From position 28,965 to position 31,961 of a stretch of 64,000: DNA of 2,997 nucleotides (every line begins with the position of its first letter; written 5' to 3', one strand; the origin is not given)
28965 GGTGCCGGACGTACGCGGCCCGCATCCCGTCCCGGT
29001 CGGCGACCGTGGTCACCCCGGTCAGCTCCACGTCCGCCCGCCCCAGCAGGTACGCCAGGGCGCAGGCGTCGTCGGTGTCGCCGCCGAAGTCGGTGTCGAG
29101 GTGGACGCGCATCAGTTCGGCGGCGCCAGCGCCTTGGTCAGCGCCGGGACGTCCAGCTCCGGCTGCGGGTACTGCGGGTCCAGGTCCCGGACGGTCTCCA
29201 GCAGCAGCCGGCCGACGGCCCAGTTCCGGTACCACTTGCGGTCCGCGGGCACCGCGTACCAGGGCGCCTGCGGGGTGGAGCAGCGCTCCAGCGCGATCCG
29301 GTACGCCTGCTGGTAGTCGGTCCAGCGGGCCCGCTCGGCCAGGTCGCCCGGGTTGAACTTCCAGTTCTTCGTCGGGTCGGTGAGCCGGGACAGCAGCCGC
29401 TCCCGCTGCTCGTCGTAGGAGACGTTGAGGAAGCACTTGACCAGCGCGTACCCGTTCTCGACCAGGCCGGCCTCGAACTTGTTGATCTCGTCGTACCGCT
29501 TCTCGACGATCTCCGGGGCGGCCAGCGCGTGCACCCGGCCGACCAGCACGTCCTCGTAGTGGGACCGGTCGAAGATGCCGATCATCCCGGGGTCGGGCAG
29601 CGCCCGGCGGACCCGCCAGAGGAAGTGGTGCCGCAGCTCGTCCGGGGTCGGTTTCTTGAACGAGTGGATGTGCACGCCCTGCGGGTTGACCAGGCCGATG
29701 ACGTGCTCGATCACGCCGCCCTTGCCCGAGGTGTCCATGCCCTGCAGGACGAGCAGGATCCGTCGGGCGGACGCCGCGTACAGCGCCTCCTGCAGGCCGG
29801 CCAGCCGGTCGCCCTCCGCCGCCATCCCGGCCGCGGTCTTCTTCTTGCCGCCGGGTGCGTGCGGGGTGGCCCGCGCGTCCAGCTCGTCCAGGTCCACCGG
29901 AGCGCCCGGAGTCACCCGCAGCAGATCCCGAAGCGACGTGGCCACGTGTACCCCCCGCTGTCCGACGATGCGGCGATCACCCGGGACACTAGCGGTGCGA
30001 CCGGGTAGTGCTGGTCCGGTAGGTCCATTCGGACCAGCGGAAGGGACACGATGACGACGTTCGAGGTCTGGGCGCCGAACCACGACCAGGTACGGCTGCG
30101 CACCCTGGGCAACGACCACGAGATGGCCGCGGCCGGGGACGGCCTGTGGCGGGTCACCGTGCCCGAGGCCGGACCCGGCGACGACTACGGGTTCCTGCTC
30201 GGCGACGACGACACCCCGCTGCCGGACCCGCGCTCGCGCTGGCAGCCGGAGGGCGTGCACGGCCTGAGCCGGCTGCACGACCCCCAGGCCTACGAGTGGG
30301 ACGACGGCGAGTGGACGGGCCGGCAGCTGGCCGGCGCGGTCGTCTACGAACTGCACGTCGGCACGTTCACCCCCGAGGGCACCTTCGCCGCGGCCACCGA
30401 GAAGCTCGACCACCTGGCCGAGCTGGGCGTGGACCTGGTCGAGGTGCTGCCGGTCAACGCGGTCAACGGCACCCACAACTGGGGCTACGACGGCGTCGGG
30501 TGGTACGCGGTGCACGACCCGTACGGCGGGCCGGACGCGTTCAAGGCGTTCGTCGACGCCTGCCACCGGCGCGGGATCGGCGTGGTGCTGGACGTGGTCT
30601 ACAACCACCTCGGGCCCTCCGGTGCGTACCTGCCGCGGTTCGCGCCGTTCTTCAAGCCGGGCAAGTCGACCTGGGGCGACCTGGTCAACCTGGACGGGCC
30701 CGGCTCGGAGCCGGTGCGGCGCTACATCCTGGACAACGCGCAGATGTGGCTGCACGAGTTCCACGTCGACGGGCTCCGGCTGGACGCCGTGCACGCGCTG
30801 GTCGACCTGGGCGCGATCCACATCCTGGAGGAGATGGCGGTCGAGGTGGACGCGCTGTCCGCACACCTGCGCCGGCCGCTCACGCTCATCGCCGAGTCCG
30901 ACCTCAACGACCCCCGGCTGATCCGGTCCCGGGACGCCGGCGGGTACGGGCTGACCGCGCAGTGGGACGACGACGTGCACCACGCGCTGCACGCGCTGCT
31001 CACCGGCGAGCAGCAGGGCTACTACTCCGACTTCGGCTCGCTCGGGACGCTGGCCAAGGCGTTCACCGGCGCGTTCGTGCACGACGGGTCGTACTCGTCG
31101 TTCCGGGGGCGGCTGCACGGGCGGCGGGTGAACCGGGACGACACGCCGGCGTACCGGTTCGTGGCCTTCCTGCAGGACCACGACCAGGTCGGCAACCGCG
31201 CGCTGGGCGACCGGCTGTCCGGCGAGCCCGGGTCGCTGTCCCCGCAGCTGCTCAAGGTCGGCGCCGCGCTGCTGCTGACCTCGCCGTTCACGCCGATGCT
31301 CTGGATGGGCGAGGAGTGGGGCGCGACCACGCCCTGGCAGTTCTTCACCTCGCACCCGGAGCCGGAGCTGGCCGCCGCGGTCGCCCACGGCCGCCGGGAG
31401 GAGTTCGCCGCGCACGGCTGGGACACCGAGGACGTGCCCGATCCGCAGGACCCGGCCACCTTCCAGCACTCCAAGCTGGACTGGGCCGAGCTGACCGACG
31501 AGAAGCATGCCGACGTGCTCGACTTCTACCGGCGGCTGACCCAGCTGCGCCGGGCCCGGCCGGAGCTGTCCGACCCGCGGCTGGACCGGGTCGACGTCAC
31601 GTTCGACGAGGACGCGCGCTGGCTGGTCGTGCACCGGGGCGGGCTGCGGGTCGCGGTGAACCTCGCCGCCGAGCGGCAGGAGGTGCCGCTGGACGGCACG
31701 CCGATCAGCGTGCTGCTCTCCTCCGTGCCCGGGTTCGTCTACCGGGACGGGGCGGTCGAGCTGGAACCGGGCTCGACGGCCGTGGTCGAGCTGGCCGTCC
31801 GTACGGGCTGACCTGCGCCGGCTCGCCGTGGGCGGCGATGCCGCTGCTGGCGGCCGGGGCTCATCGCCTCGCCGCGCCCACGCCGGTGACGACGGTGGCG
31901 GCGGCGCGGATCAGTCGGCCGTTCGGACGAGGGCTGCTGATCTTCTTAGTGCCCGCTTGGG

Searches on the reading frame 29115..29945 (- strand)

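Call 64: search_protein_families(library=pfam, proteins=[window:29115-29945:-], max_evalue=0.001)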
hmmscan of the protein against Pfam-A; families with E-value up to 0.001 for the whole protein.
seq(277 aa): 1 family
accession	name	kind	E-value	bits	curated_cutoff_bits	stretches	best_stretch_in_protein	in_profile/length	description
PF03976.20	PPK2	-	6.3e-67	225.9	22.3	1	37-256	7-225/229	Polyphosphate kinase 2 (PPK2)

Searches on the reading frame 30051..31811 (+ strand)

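Call 64: search_protein_families(library=pfam, proteins=[window:30051-31811:+], max_evalue=0.001)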
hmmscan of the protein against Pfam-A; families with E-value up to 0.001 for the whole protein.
window:30051-31811:+ (586 aa): 2 families
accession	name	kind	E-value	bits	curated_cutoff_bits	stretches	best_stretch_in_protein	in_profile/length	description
PF00128.31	Alpha-amylase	-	3.9e-23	82.9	22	1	110-190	16-95/446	Alpha amylase, catalytic domain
PF11941.14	DUF3459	-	1.6e-18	67.3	22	1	492-578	1-89/90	Domain of unknown function (DUF3459)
